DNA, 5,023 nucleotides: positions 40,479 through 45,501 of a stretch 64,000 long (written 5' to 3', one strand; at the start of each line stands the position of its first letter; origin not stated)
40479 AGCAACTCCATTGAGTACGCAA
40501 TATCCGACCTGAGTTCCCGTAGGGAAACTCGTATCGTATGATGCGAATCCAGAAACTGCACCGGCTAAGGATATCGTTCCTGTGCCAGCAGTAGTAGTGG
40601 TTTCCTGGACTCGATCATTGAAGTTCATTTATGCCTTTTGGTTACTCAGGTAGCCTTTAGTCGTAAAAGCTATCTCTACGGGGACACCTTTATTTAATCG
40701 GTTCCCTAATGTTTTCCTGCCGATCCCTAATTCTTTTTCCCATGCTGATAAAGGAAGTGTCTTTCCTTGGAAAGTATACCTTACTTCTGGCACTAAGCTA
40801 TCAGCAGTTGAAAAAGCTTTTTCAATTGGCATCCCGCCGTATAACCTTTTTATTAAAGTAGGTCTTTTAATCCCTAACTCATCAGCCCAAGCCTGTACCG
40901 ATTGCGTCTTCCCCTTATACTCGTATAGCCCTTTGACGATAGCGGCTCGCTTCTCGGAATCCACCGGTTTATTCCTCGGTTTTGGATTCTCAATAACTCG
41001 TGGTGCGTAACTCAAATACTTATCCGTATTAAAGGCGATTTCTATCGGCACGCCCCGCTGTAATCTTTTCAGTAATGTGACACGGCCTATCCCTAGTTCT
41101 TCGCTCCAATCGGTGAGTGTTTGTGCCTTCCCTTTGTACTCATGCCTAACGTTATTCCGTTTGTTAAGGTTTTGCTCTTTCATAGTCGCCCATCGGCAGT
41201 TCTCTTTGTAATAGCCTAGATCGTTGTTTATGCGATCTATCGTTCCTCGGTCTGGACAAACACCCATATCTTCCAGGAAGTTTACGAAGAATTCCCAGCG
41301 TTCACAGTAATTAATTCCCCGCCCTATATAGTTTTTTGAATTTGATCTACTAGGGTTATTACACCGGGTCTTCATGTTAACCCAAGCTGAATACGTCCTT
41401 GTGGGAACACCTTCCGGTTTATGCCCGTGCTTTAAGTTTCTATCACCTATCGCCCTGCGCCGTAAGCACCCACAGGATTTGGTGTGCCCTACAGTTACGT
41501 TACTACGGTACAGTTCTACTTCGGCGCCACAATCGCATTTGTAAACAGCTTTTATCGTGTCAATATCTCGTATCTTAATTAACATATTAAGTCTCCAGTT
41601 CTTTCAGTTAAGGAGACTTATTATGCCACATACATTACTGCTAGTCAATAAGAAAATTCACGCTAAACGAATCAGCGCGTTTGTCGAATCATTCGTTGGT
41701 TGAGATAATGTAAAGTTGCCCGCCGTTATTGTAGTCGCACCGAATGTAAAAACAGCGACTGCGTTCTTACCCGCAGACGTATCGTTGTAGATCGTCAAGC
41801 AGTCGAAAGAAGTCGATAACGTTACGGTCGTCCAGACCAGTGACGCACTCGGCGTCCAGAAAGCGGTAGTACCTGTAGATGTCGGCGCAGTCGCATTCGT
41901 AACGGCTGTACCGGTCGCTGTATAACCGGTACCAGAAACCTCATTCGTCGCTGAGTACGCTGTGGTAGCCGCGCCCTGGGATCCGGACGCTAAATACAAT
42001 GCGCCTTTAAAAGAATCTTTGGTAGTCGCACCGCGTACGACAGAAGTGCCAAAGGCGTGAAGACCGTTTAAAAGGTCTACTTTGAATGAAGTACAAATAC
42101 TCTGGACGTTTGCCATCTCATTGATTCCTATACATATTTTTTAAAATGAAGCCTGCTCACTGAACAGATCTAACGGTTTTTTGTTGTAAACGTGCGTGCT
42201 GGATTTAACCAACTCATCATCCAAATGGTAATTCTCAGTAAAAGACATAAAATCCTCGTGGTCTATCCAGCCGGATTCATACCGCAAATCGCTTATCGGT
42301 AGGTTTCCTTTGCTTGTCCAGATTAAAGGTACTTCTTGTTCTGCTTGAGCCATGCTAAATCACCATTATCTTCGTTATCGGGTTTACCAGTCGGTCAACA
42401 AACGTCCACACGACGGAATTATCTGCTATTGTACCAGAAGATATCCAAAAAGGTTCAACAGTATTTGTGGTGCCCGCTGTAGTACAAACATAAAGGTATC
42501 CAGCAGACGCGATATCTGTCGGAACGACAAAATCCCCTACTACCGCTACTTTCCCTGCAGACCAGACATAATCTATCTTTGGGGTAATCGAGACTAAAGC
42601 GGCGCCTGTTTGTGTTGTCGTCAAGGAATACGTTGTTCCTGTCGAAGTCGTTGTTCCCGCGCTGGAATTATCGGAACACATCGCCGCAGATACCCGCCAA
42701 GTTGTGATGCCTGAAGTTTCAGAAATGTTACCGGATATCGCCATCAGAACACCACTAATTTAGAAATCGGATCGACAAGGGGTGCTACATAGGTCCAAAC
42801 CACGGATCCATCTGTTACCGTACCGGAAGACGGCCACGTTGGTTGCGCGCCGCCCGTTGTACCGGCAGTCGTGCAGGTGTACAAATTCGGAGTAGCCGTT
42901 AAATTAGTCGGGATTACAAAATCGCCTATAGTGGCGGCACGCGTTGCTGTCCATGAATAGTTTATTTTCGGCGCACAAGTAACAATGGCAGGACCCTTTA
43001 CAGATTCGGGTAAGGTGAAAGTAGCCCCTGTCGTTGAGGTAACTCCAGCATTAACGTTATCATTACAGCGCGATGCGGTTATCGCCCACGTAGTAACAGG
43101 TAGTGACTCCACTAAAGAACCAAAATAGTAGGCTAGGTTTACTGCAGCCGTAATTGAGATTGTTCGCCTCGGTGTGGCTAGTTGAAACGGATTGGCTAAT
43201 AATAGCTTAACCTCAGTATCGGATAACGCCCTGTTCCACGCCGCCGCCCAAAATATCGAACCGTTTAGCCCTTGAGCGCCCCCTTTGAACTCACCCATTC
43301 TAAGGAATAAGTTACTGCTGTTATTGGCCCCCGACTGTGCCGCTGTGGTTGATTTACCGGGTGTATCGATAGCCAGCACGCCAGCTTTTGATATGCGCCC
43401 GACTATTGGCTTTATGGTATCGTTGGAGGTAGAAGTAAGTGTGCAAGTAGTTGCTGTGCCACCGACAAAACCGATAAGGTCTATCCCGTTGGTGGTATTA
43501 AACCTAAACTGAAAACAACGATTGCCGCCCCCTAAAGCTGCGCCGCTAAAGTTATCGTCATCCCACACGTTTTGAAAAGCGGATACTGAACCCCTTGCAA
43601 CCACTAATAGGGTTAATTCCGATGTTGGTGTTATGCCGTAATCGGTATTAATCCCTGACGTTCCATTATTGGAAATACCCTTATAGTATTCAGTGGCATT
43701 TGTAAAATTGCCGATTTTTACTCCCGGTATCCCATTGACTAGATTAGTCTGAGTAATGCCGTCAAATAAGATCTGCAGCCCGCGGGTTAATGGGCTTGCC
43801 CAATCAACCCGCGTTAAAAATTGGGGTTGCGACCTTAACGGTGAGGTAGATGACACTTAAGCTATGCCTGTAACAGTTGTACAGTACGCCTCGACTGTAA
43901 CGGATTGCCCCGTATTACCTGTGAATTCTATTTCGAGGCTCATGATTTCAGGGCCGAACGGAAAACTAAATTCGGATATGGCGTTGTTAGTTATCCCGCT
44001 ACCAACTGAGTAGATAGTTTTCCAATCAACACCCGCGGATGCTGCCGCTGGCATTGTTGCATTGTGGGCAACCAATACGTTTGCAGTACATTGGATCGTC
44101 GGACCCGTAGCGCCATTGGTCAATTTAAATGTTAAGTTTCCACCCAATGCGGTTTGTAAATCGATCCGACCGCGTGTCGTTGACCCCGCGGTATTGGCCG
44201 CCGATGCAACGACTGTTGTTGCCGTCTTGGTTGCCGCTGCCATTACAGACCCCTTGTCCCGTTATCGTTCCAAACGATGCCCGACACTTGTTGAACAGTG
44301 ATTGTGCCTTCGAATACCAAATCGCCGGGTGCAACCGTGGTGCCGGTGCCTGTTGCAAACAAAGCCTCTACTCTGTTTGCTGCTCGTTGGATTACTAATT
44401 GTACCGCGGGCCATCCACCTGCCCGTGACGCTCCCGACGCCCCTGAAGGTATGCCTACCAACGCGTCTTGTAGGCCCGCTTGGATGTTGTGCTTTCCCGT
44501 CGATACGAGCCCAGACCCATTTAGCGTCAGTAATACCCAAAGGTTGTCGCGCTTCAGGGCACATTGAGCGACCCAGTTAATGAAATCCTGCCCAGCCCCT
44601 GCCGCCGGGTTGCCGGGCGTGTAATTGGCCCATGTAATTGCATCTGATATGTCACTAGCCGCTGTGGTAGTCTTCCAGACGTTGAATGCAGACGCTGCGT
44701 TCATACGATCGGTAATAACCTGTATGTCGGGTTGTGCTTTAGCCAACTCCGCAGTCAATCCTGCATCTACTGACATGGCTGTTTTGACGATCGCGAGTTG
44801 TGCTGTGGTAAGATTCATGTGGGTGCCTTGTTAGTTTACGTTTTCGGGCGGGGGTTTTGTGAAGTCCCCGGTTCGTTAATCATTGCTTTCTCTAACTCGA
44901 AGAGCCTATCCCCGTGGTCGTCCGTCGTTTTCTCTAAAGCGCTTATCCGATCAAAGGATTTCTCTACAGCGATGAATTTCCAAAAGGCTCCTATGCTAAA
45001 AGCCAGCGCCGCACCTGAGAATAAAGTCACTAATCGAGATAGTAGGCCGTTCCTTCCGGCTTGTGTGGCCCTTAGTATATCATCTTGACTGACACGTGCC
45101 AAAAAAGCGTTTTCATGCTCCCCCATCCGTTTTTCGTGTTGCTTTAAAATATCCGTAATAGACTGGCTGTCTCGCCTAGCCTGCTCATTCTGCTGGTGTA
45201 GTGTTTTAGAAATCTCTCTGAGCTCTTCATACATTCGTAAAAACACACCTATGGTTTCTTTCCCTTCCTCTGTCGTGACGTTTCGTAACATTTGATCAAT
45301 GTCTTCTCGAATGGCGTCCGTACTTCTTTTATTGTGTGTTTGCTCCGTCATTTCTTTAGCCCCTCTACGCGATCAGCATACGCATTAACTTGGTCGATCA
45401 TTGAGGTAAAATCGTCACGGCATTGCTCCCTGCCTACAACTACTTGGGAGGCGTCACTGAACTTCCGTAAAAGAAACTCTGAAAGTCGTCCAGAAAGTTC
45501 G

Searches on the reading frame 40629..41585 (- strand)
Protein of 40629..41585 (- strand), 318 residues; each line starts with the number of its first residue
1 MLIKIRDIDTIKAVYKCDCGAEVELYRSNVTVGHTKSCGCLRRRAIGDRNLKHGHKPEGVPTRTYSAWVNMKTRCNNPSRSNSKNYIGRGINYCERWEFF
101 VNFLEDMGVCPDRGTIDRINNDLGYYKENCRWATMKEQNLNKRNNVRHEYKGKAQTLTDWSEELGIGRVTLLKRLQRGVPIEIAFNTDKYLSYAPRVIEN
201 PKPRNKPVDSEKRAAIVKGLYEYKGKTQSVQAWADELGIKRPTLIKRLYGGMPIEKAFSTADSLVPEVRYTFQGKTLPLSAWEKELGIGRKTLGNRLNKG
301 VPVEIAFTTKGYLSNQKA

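Call 104: search_protein_families(library=phrogs, proteins=[window:40629-41585:-], max_evalue=0.001)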
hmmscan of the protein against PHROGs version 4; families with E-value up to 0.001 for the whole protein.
window:40629-41585:- (318 aa): 9 families
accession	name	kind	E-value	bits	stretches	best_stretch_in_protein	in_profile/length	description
phrog_3377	-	DNA, RNA and nucleotide metabolism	6.9e-62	209.8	2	60-190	10-142/196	HNH endonuclease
phrog_374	-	DNA, RNA and nucleotide metabolism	6.2e-53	181.5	1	16-186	224-397/617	HNH endonuclease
phrog_8790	-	DNA, RNA and nucleotide metabolism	2.4e-37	130.1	1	60-179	21-136/241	restriction endonuclease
phrog_2081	-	DNA, RNA and nucleotide metabolism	4.5e-23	83.1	1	14-151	52-204/433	HNH endonuclease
phrog_26731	-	unknown function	3.1e-12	47.9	0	147-180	6-39/107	-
phrog_1065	-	unknown function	1.2e-11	45.8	1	223-310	53-141/192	-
phrog_953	-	DNA, RNA and nucleotide metabolism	8.7e-09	36.2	1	59-145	219-308/420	HNH endonuclease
phrog_4583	-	transcription regulation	2.1e-07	31.9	0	143-183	12-52/81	transcriptional repressor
phrog_3190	-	unknown function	9.5e-07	30.2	0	141-196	81-137/169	-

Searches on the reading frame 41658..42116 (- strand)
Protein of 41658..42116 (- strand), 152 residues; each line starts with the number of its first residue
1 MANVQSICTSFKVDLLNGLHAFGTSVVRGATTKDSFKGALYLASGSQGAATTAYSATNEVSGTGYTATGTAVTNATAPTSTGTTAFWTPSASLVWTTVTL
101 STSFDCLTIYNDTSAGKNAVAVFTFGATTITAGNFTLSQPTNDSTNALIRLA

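Call 104: search_protein_families(library=phrogs, proteins=[window:41658-42116:-], max_evalue=0.001)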
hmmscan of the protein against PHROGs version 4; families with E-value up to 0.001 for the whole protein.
window:41658-42116:- (152 aa): 1 family
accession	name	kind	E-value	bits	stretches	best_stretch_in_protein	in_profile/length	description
phrog_644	-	unknown function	7e-10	40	1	1-146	1-141/174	-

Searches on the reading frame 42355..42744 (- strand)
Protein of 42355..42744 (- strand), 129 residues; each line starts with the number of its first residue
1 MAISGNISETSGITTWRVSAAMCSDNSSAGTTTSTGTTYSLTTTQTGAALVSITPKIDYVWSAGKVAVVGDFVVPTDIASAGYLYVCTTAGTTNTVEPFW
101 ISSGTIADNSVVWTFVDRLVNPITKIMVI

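Call 104: search_protein_families(library=phrogs, proteins=[window:42355-42744:-], max_evalue=0.001)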
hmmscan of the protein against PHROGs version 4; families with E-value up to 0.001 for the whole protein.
window:42355-42744:- (129 aa): 1 family
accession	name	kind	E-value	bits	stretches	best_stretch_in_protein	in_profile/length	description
phrog_20658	-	head and packaging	2.9e-06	28.1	1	45-114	121-188/211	head decoration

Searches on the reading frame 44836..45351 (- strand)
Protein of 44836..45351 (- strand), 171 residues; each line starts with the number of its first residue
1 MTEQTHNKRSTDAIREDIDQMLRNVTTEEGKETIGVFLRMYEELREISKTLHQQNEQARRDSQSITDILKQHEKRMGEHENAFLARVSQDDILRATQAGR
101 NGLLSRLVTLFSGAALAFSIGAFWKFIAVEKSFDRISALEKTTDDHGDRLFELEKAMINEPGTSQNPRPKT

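Call 104: search_protein_families(library=phrogs, proteins=[window:44836-45351:-], max_evalue=0.001)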
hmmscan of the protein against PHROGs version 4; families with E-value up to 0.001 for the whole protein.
window:44836-45351:- (171 aa): 1 family
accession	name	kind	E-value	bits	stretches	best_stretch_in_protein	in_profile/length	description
phrog_1009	-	unknown function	0.00068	20.7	0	41-81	40-83/103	-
